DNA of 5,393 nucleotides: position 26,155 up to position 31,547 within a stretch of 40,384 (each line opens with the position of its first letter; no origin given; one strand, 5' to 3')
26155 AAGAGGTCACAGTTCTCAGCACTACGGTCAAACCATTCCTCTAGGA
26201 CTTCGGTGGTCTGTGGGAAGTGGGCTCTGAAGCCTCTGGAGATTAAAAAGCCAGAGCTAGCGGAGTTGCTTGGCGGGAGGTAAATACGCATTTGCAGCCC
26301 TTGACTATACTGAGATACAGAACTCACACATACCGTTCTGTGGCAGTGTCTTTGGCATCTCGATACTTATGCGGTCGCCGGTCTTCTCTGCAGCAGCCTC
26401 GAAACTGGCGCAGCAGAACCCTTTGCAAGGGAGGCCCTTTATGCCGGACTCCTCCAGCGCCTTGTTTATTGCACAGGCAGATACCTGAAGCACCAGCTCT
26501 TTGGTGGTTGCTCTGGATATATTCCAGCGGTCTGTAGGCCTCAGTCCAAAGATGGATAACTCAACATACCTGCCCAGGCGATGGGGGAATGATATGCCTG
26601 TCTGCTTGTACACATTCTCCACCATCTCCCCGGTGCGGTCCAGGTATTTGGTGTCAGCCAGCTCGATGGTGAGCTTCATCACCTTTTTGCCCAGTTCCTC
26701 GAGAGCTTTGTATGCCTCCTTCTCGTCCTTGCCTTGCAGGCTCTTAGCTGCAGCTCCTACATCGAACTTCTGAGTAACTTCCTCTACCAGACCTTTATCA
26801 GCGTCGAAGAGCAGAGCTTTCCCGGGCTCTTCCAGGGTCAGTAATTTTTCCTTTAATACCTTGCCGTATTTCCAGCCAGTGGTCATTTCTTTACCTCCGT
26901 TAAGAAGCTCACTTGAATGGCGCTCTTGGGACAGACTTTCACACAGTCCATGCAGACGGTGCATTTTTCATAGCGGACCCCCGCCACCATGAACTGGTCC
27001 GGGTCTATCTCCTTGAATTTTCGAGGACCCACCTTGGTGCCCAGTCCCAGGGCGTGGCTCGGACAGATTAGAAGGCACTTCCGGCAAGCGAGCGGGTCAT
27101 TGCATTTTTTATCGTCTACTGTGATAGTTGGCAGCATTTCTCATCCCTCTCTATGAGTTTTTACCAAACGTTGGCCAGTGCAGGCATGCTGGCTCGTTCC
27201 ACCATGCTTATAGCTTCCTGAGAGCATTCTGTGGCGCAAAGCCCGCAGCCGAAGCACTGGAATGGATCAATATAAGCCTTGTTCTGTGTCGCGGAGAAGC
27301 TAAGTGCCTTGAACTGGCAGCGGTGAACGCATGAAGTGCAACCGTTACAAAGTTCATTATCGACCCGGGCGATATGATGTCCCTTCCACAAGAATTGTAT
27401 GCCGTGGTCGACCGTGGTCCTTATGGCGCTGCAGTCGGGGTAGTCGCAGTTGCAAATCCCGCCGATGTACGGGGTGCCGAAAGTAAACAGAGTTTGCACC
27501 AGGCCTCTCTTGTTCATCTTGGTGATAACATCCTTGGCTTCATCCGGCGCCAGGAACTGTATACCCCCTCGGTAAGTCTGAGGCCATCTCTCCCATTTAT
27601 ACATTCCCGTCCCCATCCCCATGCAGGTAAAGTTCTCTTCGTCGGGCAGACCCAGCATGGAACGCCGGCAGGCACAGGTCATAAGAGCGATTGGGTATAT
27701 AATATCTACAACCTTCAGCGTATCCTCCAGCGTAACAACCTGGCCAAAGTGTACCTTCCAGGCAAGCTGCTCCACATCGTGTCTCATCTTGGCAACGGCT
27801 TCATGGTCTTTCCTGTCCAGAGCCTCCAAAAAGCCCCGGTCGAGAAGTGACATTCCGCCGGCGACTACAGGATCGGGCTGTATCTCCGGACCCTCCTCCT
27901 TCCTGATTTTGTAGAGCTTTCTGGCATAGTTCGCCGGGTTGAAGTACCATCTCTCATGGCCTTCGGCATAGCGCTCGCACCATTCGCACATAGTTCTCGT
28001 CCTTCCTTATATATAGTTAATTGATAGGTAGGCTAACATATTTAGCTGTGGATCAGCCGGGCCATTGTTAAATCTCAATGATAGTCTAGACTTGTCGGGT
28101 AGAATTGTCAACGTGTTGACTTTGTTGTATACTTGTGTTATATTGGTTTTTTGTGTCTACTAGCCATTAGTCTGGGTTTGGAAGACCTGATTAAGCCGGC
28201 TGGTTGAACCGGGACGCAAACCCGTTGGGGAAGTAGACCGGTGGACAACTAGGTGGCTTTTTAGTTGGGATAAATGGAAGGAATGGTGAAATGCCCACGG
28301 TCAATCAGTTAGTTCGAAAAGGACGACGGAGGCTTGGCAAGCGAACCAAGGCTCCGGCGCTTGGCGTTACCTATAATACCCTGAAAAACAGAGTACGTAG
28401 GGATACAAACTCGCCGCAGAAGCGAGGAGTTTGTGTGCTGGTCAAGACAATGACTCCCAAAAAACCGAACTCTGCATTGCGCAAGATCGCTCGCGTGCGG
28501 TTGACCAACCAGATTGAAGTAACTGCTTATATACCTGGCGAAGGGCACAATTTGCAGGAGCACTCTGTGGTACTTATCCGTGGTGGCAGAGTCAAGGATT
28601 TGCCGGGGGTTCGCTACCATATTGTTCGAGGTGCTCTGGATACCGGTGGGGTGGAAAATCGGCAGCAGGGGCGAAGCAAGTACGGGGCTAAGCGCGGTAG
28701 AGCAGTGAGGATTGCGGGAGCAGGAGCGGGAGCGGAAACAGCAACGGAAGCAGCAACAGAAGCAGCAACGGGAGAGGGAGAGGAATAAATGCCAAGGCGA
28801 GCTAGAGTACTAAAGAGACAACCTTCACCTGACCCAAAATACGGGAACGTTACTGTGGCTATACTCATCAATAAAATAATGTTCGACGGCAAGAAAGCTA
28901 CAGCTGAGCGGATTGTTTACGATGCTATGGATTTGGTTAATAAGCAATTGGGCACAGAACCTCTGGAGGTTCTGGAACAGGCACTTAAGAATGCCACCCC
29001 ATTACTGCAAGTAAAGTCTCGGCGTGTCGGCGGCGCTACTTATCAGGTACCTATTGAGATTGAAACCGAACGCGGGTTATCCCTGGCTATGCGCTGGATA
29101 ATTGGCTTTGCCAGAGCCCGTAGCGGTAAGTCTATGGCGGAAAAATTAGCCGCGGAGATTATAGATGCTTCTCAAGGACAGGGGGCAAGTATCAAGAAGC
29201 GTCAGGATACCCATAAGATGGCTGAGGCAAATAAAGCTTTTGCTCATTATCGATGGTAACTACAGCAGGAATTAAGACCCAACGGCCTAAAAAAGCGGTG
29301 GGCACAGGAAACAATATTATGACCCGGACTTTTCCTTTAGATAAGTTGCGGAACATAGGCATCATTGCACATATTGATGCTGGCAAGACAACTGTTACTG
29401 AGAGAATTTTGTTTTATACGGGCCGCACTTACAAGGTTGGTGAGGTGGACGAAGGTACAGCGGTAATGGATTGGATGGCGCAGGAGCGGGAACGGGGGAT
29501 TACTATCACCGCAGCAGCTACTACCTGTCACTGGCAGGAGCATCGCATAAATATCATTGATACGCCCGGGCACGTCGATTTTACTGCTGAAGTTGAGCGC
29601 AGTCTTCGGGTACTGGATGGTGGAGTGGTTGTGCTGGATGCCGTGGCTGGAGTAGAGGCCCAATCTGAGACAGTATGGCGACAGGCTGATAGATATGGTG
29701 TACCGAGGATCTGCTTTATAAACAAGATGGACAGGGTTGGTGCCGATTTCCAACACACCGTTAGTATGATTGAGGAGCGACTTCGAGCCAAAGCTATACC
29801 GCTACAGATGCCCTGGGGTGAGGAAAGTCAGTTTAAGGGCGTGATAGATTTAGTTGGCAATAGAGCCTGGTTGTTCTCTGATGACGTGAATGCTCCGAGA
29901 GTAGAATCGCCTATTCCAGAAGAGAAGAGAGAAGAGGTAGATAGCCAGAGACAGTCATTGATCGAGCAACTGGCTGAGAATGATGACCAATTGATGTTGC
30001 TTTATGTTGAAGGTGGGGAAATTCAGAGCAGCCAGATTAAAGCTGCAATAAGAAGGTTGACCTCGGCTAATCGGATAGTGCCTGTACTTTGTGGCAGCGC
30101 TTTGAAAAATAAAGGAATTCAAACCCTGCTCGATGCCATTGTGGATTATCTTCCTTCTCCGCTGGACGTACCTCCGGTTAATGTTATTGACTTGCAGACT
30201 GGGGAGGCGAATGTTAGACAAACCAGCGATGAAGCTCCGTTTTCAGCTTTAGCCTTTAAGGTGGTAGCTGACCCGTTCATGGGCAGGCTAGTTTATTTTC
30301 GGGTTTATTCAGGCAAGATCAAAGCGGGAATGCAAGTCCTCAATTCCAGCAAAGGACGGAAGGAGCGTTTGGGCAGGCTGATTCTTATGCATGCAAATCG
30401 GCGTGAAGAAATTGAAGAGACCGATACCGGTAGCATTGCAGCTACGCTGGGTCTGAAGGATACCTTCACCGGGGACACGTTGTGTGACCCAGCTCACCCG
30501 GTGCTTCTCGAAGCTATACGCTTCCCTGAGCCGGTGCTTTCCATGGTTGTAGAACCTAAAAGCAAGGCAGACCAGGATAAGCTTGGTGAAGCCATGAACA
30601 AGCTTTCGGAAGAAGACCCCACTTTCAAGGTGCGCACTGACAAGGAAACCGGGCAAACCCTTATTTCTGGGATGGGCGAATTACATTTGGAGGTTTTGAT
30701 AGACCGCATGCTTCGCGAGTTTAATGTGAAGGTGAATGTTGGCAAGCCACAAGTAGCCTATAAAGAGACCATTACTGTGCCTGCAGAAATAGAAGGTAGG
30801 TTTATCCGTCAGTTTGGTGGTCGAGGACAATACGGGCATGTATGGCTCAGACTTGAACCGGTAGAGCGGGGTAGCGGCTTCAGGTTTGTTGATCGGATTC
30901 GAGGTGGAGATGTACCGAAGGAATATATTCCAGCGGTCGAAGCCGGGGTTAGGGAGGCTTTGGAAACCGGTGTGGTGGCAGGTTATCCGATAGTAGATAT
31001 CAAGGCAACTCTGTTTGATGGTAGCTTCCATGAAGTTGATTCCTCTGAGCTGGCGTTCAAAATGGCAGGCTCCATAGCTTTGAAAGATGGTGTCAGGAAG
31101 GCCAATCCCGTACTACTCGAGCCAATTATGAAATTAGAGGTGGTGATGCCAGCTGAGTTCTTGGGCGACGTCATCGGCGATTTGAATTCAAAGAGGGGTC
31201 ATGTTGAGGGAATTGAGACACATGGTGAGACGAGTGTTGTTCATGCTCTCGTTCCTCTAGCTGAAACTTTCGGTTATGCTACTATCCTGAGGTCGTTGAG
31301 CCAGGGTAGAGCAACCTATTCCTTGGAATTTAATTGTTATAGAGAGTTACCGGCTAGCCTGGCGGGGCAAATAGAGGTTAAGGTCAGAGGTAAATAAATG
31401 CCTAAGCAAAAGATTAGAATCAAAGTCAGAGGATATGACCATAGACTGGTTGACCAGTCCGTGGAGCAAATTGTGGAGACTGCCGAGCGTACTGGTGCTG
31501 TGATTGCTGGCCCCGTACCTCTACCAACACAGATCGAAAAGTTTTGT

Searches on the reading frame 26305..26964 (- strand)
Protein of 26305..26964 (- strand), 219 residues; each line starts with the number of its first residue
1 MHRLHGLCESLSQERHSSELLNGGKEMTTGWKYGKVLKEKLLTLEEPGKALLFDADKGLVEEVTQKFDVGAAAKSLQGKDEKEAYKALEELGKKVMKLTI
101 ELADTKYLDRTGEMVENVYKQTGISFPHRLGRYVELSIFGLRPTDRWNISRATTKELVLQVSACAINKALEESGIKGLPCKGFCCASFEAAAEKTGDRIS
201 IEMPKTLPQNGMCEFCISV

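Call 41: search_protein_families(library=pfam, proteins=[window:26305-26964:-], max_evalue=0.00001)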
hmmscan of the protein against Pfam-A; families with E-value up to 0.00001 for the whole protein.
window:26305-26964:- (219 aa): 0 families

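Call 54: find_encoding_contigs(protein=window:26305-26964:-, flank=3000, max_places=5)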
Protein window:26305-26964:- (219 aa): no gene with exactly this product is on record in the collection.

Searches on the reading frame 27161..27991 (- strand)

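Call 41: search_protein_families(library=pfam, proteins=[window:27161-27991:-], max_evalue=0.00001)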
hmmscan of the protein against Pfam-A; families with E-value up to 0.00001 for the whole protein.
window:27161-27991:- (276 aa): 5 families
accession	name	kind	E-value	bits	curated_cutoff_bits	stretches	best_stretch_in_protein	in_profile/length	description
PF00037.32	Fer4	-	6e-08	32.6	21.1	0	240-262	2-24/24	4Fe-4S binding domain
PF14697.11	Fer4_21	-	9.3e-08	32.5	35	1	208-263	1-59/59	4Fe-4S dicluster domain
PF12838.12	Fer4_7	-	4.1e-07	30.8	27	1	215-259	2-51/52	4Fe-4S dicluster domain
PF13187.11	Fer4_9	-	7e-07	29.6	27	1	215-261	2-52/52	4Fe-4S dicluster domain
PF13237.11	Fer4_10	-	3.4e-06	27.3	25.5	1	209-256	3-52/53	4Fe-4S dicluster domain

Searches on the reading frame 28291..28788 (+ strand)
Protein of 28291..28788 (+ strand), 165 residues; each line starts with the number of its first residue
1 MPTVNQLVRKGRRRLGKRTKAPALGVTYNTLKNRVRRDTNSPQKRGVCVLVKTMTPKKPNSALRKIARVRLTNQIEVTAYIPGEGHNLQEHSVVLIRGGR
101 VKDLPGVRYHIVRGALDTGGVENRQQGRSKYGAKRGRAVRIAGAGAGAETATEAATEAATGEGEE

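Call 41: search_protein_families(library=pfam, proteins=[window:28291-28788:+], max_evalue=0.00001)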
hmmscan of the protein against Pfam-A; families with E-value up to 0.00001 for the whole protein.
window:28291-28788:+ (165 aa): 1 family
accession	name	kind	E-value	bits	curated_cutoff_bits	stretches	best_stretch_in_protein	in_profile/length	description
PF00164.32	Ribosom_S12_S23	-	1.6e-37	128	22.3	1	37-135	7-107/110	Ribosomal protein S12/S23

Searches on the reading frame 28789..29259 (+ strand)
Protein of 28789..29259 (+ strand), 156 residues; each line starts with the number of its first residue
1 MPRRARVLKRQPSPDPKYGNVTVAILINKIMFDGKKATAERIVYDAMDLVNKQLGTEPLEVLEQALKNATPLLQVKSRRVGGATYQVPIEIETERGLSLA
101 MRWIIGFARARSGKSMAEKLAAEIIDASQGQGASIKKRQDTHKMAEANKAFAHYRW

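Call 41: search_protein_families(library=pfam, proteins=[window:28789-29259:+], max_evalue=0.00001)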
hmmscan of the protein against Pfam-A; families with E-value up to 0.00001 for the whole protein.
window:28789-29259:+ (156 aa): 1 family
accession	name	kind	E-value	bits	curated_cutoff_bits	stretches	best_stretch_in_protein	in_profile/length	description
PF00177.27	Ribosomal_S7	-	2.4e-62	209.3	24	1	2-149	1-148/148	Ribosomal protein S7p/S5e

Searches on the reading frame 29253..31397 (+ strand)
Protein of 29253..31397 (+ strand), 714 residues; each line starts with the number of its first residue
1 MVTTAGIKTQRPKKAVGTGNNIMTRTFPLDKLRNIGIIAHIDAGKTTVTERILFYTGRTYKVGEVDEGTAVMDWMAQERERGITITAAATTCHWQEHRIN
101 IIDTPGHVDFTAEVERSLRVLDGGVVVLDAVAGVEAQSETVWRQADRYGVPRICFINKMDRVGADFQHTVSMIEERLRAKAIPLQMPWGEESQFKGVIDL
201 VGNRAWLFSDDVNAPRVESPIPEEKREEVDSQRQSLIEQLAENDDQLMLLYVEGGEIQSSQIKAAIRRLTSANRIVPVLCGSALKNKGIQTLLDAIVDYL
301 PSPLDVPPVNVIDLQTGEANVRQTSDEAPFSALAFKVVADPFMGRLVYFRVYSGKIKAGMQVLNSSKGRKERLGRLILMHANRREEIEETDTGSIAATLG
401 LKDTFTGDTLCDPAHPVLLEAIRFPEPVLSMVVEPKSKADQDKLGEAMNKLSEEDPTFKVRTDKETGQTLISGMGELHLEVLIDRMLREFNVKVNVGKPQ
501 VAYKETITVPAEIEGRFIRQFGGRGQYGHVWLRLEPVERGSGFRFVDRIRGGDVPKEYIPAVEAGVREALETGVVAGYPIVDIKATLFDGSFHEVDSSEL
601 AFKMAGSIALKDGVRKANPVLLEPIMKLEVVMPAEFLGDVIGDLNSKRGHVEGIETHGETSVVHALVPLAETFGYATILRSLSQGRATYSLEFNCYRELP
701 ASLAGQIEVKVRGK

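Call 41: search_protein_families(library=pfam, proteins=[window:29253-31397:+], max_evalue=0.00001)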
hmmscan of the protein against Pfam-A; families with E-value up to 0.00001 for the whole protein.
window:29253-31397:+ (714 aa): 7 families
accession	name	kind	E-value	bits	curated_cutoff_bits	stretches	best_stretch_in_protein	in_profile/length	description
PF00009.33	GTP_EFTU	-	1.4e-69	233.9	26.5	1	31-302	2-188/188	Elongation factor Tu GTP binding domain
PF03764.24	EFG_IV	-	5.7e-46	155.7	24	1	499-618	1-121/121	Elongation factor G, domain IV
PF14492.12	EFG_III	-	3.4e-33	114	27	1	424-498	1-75/75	Elongation Factor G, domain III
PF00679.30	EFG_C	-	1.6e-27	95.8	27.9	1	620-704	1-86/89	Elongation factor G C-terminus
PF22042.2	EF-G_D2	-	7.9e-16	58.4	27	1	329-412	1-83/84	Elongation factor G domain 2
PF03144.31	GTP_EFTU_D2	-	5.3e-15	56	30.3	1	344-411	1-73/73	Elongation factor Tu domain 2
PF16658.11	RF3_C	-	8.9e-07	29.2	40.1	1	431-508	13-90/132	Class II release factor RF3, C-terminal domain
